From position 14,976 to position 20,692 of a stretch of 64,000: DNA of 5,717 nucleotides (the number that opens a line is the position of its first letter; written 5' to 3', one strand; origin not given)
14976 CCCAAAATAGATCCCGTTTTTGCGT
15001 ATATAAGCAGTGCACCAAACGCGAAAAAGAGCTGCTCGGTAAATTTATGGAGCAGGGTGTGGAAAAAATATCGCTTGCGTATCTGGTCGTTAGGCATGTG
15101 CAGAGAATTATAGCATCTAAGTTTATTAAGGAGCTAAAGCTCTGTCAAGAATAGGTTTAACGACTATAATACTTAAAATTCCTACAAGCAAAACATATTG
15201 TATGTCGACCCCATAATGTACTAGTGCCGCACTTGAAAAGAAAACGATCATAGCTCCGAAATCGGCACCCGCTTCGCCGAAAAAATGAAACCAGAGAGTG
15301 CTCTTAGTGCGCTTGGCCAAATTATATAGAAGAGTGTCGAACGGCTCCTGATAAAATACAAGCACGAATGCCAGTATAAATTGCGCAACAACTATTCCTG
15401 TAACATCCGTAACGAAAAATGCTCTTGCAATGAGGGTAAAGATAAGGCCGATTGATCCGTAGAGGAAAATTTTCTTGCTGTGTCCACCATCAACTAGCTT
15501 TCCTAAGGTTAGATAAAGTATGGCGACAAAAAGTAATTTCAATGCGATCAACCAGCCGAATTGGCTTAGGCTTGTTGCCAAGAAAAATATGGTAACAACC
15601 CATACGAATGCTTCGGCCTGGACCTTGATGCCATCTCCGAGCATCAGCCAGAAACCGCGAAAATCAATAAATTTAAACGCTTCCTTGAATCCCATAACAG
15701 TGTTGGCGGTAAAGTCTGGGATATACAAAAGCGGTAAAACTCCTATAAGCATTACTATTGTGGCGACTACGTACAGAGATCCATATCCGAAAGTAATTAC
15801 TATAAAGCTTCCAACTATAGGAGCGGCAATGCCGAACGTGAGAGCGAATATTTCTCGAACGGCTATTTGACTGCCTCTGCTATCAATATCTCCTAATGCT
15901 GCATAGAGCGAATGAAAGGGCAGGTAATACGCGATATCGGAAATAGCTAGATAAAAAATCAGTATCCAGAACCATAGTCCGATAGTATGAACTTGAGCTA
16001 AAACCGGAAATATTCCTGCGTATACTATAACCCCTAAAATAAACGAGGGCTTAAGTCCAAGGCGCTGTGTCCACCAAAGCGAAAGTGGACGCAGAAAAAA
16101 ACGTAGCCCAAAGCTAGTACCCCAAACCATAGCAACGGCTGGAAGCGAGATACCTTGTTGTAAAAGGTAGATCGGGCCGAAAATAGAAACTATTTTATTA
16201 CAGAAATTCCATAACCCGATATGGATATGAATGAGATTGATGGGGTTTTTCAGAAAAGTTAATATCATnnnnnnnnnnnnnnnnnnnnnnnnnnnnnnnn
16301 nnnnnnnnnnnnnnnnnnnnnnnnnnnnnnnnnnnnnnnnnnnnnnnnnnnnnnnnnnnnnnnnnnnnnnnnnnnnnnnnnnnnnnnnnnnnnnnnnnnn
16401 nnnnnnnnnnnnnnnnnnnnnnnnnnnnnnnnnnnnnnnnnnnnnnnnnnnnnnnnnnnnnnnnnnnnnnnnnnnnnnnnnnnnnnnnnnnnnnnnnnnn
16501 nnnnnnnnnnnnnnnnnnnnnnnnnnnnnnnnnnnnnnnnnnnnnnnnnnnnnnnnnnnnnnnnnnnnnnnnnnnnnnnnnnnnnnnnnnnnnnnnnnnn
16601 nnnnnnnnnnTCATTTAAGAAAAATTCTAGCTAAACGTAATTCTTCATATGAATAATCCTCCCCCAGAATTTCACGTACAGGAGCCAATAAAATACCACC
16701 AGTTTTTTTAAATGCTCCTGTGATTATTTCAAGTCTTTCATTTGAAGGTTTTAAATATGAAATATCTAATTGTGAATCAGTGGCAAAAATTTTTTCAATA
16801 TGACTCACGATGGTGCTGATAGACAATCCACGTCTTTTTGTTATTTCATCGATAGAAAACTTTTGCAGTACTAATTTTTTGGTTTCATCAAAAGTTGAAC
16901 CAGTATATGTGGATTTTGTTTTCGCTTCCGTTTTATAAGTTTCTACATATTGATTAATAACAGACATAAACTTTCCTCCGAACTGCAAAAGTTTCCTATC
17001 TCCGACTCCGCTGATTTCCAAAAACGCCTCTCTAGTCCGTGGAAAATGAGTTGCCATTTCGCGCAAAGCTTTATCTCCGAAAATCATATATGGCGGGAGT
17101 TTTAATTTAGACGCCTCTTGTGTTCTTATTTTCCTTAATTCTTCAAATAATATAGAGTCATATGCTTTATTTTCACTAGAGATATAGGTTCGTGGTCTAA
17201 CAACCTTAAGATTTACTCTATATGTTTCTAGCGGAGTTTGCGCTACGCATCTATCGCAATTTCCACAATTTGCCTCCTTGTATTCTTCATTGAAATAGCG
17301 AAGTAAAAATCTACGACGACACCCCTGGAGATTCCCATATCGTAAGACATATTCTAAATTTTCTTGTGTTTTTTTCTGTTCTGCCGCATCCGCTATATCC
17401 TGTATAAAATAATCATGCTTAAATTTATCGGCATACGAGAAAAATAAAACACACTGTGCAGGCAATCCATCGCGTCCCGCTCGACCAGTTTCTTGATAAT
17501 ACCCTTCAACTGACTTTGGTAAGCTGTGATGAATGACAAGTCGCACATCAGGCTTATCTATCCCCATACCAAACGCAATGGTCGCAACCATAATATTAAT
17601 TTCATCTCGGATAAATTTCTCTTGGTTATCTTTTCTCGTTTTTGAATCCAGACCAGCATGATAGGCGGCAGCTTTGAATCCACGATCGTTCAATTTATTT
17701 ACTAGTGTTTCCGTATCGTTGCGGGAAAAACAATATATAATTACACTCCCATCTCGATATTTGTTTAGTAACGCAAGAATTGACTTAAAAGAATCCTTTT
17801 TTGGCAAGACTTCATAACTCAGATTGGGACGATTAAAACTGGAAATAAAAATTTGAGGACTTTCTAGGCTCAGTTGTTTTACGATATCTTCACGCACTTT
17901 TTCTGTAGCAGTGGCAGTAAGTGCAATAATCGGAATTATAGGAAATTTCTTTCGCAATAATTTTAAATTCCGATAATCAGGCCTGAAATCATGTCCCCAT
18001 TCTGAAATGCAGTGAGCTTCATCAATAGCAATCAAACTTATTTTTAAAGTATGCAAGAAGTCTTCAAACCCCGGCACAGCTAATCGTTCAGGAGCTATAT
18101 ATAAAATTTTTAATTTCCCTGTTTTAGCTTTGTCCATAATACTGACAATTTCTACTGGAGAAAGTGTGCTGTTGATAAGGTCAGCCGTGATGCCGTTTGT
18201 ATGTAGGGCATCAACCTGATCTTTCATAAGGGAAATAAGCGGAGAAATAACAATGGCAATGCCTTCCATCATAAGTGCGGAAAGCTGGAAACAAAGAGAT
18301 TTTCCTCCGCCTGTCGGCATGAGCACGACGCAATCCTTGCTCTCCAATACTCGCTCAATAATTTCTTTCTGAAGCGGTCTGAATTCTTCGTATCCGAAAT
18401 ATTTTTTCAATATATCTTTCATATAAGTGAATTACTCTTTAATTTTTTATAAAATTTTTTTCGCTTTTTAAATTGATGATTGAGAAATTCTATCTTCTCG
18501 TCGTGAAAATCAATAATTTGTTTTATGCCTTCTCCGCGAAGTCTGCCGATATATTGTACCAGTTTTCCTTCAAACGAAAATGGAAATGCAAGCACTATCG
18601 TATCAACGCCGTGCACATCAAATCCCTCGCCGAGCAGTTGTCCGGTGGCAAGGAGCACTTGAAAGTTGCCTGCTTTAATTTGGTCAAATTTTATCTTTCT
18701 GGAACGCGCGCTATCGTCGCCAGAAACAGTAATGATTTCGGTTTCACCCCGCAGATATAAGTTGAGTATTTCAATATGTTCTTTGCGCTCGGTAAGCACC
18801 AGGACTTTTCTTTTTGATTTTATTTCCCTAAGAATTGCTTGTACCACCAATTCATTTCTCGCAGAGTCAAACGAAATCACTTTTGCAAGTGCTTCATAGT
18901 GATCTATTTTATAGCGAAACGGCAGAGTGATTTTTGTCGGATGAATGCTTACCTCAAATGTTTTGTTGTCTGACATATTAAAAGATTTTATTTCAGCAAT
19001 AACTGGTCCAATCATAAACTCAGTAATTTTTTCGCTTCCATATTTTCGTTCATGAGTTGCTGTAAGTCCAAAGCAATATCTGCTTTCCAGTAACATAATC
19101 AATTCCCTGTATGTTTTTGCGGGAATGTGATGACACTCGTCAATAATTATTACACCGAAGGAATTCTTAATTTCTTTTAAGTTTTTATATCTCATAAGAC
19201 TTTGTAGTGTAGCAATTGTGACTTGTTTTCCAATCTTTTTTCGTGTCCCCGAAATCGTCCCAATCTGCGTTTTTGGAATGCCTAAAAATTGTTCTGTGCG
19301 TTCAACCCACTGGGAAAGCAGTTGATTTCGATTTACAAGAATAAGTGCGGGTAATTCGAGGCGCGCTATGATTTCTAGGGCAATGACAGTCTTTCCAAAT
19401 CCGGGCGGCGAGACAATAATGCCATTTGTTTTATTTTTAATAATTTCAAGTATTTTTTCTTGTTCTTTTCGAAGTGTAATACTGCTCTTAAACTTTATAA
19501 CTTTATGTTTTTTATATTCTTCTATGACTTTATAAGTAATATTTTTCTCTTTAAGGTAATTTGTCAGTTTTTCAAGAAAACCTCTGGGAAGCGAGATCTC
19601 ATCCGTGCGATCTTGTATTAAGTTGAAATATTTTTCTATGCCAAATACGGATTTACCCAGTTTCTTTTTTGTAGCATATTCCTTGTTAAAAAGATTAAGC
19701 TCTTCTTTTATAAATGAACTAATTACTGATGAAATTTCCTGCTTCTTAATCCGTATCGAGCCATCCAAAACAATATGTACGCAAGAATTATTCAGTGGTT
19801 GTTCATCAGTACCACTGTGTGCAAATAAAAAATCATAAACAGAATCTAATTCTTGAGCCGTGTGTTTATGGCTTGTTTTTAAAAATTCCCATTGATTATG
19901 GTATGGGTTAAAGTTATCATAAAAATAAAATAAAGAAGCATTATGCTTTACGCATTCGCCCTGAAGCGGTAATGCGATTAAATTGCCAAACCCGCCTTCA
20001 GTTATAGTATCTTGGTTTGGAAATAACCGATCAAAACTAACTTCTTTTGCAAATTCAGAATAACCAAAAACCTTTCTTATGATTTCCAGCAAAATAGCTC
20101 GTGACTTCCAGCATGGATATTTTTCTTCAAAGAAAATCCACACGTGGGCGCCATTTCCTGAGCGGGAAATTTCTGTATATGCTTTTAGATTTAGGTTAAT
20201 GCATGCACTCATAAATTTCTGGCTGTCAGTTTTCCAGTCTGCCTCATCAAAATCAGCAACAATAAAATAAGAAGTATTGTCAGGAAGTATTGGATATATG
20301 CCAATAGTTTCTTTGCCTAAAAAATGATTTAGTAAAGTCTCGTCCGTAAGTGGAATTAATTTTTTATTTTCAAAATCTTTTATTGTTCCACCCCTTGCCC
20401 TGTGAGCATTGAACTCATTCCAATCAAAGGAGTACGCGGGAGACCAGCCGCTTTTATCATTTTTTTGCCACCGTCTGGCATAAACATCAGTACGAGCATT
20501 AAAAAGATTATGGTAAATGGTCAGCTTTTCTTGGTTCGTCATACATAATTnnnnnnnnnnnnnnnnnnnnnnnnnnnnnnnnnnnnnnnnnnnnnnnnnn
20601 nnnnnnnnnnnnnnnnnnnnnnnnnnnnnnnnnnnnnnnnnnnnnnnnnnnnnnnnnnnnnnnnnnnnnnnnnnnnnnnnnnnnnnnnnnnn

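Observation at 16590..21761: Fic / Prim-Pol::helicase / RecQ operon bracketed by imperfect direct repeats beside two tRNA genes - candidate 5.1-kb inserted module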

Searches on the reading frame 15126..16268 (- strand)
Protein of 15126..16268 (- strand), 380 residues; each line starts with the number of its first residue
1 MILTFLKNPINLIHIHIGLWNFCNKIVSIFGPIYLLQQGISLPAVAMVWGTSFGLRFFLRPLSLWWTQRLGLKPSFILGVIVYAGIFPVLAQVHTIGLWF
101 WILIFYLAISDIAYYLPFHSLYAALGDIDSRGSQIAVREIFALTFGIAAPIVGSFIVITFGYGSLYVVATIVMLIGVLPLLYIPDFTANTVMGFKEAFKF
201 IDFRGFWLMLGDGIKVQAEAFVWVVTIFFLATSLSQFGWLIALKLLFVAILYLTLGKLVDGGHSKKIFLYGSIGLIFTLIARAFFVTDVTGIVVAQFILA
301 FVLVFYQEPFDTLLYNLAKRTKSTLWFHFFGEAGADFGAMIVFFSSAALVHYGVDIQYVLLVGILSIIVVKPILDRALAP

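Call 5: search_protein_families(library=pfam, proteins=[window:15126-16268:-], max_evalue=0.01)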
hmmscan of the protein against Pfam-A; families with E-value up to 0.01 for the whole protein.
window:15126-16268:- (380 aa): 1 family
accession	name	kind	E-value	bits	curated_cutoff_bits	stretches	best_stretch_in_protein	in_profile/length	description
PF07690.21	MFS_1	-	7.9e-07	28.7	33.4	1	25-185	13-176/347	Major Facilitator Superfamily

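Call 74: find_encoding_contigs(protein=window:15126-16268:-, flank=10000, max_places=6)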
Protein window:15126-16268:- (380 aa): 7 contigs read that carry it; 3 places shown.
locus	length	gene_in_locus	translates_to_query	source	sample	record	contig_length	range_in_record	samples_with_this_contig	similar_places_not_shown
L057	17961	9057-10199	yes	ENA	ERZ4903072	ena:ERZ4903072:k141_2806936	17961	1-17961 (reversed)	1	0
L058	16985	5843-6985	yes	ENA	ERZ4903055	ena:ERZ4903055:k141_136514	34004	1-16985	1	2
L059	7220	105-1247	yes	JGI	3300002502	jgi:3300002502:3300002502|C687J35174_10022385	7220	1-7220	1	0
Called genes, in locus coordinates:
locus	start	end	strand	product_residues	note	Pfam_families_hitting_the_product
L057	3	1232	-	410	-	?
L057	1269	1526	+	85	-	-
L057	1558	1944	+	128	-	-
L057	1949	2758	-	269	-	PF01063:Aminotran_4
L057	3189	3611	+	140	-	-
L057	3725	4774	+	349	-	PF01978:TrmB (faint), PF02661:Fic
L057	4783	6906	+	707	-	PF22548:AEP-TOTE, PF04851:ResIII, PF00270:DEAD, PF00271:Helicase_C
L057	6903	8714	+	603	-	PF00270:DEAD, PF04851:ResIII (faint), PF00271:Helicase_C, PF16124:RecQ_Zn_bind, PF00570:HRDC, PF14493:HTH_40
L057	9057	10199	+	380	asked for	PF07690:MFS_1 (faint)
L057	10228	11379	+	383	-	-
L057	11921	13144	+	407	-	PF07690:MFS_1, PF11700:ATG22 (faint), PF07690:MFS_1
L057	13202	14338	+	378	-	PF07690:MFS_1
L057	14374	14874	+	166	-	-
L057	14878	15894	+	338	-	PF00702:Hydrolase (weak)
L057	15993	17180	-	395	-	-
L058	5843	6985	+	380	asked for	PF07690:MFS_1 (faint)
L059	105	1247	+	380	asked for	PF07690:MFS_1 (faint)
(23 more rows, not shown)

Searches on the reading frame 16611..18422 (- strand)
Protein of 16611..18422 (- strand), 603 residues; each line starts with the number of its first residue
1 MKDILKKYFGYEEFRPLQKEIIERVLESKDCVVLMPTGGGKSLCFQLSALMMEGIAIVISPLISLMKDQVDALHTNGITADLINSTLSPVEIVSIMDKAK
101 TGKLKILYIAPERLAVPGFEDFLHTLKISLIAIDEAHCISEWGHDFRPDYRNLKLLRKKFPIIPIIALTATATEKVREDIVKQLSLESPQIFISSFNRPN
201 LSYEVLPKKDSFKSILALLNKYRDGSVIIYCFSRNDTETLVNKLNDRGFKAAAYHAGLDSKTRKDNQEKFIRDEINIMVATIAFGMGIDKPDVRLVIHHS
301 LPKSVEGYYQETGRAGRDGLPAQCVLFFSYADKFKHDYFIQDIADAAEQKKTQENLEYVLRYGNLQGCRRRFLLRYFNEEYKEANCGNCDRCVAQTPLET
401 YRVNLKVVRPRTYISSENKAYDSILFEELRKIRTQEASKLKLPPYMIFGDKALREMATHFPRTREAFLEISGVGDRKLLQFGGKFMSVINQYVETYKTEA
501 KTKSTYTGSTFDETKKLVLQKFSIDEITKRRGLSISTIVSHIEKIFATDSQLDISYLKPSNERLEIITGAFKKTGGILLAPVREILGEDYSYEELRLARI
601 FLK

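Call 5: search_protein_families(library=pfam, proteins=[window:16611-18422:-], max_evalue=0.01)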
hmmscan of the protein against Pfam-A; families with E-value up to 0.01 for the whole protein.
window:16611-18422:- (603 aa): 7 families
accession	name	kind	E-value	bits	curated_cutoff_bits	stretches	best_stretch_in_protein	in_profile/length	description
PF00270.35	DEAD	-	1.3e-27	97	26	1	15-177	1-165/167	DEAD/DEAH box helicase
PF00271.37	Helicase_C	-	8.4e-26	90.8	23.5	1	212-319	3-110/110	Helicase conserved C-terminal domain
PF14493.12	HTH_40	-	9.5e-19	67.9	27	1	511-599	2-89/89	Helix-turn-helix domain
PF00570.28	HRDC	-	9.7e-19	67.6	23.8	1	425-489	4-68/68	HRDC domain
PF16124.10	RecQ_Zn_bind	-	2.5e-13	51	25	1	330-392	1-65/66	RecQ zinc-binding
PF04851.21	ResIII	-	9e-06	26.1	22.5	1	13-172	3-162/164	Type III restriction enzyme, res subunit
PF11408.13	Helicase_Sgs1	-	0.00035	21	22.2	1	425-477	8-60/80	Sgs1 RecQ helicase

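Call 8: search_protein_families(library=padloc, proteins=[window:16611-18422:-], max_evalue=0.01)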
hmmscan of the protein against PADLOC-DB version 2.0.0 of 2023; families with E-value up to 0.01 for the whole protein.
window:16611-18422:- (603 aa): 46 families (the best 25 are shown)
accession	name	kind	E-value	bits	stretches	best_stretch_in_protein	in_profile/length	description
PDLC02861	DpdF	-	1.2e-194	646.2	2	2-394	17-408/611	DpdF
PDLC02864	DpdF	-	6.8e-180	597.8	2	2-403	11-412/610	DpdF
PDLC02870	DpdF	-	1.4e-138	460.7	2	1-332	1-334/534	DpdF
PDLC03928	PsyrT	-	5.6e-111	370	2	2-343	9-360/689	-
PDLC02865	DpdF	-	2.5e-100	334.9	2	2-341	748-1093/1499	DpdF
PDLC02859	DpdF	-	7.3e-62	207.5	1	7-330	94-427/545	DpdF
PDLC02863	DpdF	-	1.8e-59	199.9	2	176-341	1-167/488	DpdF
PDLC01089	C3a193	-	1.8e-51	173.6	1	28-328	267-592/983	poss. alt. Cas3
PDLC02868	DpdF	-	1.1e-48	163.7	2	6-194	331-525/1078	DpdF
PDLC02855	DpdF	-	1e-45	154.3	1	18-328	144-479/825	DpdF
PDLC02872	DpdF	-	1.6e-38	130.8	1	18-332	162-509/859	DpdF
PDLC02867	DpdF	-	2.2e-33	113.6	1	7-332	126-482/855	DpdF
PDLC02857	DpdF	-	8.5e-32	108.1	1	31-332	199-542/911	DpdF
PDLC02862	DpdF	-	2.7e-28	96.3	1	31-333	138-468/811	DpdF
PDLC02860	DpdF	-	1.8e-23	81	1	121-321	4-212/547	DpdF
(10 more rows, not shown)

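Call 27: search_protein_families(library=ncbifam, proteins=[window:16611-18422:-], max_evalue=0.01)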
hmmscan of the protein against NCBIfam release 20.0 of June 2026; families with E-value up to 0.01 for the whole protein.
window:16611-18422:- (603 aa): 35 families (the best 25 are shown)
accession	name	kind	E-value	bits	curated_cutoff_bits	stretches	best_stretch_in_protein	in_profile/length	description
TIGR01389.1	recQ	equivalog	4e-189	629.9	640.2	2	1-396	1-396/591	DNA helicase RecQ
NF008279.0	PRK11057.1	equivalog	4.1e-170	567.2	1015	2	2-394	14-405/608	ATP-dependent DNA helicase RecQ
TIGR00614.1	recQ_fam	subfamily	2e-160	534.6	219.8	1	3-395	1-406/470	RecQ family ATP-dependent DNA helicase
NF041063.1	DpdF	equivalog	5.9e-58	197.1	550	1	4-332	130-486/813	protein DpdF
NF008744.0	PRK11776.1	equivalog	4.7e-21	74.9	524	1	202-352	221-366/460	ATP-dependent RNA helicase DbpA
NF053631.1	RNA_helic_CshA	equivalog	5e-19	68.5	646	1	8-331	16-344/434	degradosome RNA helicase CshA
NF053711.1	RNA_heli_RhlE1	exception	4e-18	65.4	750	1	9-335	19-354/434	RNA helicase RhlE1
NF008394.0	PRK11192.1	equivalog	3.3e-16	59.2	507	1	212-320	235-343/441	ATP-dependent RNA helicase SrmB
TIGR04121.1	DEXH_lig_assoc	equivalog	4.8e-16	57.7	850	1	6-317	4-345/804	ligase-associated DNA damage response DEXH box helicase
NF002340.1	PRK01297.1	equivalog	1.6e-15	56.8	564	1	9-335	19-360/372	ATP-dependent RNA helicase RhlB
NF010338.0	PRK13767.1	equivalog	2.6e-14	52.4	849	1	226-317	287-384/877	ATP-dependent helicase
NF053636.1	DDHlcsCsdAPsy1082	equivalog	9.9e-14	50.7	890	1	225-332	244-351/512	DEAD/DEAH box helicase CsdA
NF008642.0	PRK11634.1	equivalog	1.7e-12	46.6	989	1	213-329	234-350/628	DEAD/DEAH family ATP-dependent RNA helicase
NF007882.0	PRK10590.1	equivalog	2.2e-11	43.4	743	1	217-319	238-340/456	ATP-dependent RNA helicase RhlE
NF053710.1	RNA_heli_RhlE2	exception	2.7e-09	36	925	1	227-320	252-345/635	RNA helicase RhlE2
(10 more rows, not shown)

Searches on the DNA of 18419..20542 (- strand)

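Call 83: search_dna_similar(query=L060:6869-9235:+, collection=ecoli_genomes, mode=near, max_rows=8)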
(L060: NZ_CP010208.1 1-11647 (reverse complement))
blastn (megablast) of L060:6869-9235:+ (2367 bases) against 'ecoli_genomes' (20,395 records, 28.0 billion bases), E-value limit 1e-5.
Records with a match: 878; places in all: 908; records where one place covers at least 80% of the query: 685.
Genomes with a match: 876 of 5426; with a place that covers at least 80% of the query: 684. Places per genome that has any: lowest 1, median 1, highest 3. On chromosomes: 901 places; on plasmids: 7.
Best place of each record, by identity: >=99% 8; 95-99% 727; 90-95% 16; 80-90% 125; 60-80% 2.
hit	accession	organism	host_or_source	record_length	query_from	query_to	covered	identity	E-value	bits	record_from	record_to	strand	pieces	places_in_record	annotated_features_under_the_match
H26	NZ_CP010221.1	Escherichia coli strain M19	mouse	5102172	1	2367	100%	100.0%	0e+0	4372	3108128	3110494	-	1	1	TOTE conflict system archaeo-eukaryotic primase domain-containing ...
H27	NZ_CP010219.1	Escherichia coli strain M18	mouse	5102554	1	2367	100%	100.0%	0e+0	4372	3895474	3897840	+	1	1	TOTE conflict system archaeo-eukaryotic primase domain-containing ...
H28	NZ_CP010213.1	Escherichia coli strain M15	mouse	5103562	1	2367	100%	100.0%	0e+0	4372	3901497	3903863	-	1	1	TOTE conflict system archaeo-eukaryotic primase domain-containing ...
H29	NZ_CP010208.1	Escherichia coli strain M11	mouse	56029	1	2367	100%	100.0%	0e+0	4372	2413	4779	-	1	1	TOTE conflict system archaeo-eukaryotic primase domain-containing ...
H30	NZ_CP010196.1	Escherichia coli strain M9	mouse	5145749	1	2367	100%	100.0%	0e+0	4372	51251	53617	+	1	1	TOTE conflict system archaeo-eukaryotic primase domain-containing ...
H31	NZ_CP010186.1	Escherichia coli strain M6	mouse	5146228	1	2367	100%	100.0%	0e+0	4372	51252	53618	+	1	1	TOTE conflict system archaeo-eukaryotic primase domain-containing ...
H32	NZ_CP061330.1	Escherichia coli strain EC93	Rattus norvegicus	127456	1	2367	100%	100.0%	0e+0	4372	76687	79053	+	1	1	TOTE conflict system archaeo-eukaryotic primase domain-containing ...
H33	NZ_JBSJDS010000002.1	Escherichia coli strain EcWJ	mouse intestinal content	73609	1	2367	100%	100.0%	0e+0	4366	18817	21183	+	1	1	TOTE conflict system archaeo-eukaryotic primase domain-containing ...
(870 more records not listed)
